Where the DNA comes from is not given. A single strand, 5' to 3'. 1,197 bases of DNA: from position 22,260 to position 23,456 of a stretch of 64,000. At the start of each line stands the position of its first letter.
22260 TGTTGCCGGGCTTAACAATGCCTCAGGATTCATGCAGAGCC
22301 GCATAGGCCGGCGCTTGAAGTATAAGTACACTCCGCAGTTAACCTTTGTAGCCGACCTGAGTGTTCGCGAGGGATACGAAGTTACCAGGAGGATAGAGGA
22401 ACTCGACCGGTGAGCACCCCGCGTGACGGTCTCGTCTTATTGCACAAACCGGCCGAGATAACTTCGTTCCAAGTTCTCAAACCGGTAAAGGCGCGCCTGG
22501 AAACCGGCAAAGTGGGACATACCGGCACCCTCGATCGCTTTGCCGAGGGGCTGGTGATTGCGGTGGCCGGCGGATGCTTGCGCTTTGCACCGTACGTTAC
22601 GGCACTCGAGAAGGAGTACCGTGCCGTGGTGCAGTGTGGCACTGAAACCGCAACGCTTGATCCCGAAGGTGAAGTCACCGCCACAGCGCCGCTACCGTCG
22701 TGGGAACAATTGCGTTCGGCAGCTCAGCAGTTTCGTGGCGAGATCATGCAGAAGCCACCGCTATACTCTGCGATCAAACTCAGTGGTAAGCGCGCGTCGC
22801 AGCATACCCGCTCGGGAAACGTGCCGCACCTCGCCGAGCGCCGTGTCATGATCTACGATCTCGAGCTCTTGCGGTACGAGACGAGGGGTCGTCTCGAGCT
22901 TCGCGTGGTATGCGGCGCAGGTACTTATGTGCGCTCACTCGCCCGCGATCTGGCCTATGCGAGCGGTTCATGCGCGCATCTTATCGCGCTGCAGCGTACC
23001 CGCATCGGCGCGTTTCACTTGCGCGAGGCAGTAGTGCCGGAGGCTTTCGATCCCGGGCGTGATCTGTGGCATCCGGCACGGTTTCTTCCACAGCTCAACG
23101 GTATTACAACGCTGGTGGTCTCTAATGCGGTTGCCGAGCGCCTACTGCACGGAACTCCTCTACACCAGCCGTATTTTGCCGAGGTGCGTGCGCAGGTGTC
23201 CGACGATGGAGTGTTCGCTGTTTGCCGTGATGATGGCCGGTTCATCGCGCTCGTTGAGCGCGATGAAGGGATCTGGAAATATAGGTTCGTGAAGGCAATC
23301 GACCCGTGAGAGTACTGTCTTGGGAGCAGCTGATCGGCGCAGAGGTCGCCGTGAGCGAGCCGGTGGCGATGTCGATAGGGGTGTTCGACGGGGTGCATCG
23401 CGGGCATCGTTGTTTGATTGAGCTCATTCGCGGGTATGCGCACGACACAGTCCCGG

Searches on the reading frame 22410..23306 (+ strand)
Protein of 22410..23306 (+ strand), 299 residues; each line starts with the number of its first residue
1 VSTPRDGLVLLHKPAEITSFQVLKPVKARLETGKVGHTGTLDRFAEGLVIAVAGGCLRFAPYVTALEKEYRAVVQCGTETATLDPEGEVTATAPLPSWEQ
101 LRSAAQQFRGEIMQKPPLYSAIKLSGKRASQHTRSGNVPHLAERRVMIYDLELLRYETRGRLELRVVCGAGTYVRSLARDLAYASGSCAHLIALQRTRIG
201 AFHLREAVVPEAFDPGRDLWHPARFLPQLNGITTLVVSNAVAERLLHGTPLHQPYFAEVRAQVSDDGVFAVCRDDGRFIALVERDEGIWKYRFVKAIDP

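Call 47: find_encoding_contigs(protein=window:22410-23306:+, flank=10000, max_places=8)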
Protein seq(299 aa) (299 aa): 3 contigs read that carry it; 3 places shown.
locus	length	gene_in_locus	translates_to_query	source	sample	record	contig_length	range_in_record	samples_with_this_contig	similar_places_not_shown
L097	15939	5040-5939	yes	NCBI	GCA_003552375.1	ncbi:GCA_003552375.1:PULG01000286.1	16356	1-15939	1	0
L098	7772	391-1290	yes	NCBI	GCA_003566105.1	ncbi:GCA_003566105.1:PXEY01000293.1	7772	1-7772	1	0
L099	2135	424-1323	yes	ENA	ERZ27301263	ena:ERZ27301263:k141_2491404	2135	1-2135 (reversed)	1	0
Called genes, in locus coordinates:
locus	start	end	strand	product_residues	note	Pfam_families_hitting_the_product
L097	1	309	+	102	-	?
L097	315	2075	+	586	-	PF08529:NusA_N, PF13184:KH_NusA_1st, PF26594:KH_NusA_2nd, PF03118:RNA_pol_A_CTD (faint), PF26169:HHH_XRCC3_RpoA (weak)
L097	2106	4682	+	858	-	PF00071:Ras (faint), PF04760:IF2_N, PF00009:GTP_EFTU, PF01926:MMR_HSR1, PF22042:EF-G_D2, PF11987:IF-2, PF03144:GTP_EFTU_D2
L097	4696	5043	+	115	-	PF02033:RBFA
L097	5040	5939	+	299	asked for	PF01509:TruB_N, PF09142:TruB_C (weak)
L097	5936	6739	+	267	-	PF06574:FAD_syn, PF01467:CTP_transf_like (faint)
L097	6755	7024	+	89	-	PF00312:Ribosomal_S15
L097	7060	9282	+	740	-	PF01138:RNase_PH, PF03725:RNase_PH_C, PF03726:PNPase, PF01138:RNase_PH, PF00013:KH_1, PF00575:S1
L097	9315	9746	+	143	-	PF00692:dUTPase, PF22769:DCD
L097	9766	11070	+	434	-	PF03739:LptF_LptG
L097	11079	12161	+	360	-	PF03739:LptF_LptG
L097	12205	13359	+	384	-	PF01702:TGT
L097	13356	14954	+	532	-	PF03023:MurJ, PF01554:MatE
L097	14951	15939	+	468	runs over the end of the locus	?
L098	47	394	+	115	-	PF02033:RBFA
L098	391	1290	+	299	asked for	PF01509:TruB_N, PF09142:TruB_C (weak)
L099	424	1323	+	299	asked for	PF01509:TruB_N, PF09142:TruB_C (weak)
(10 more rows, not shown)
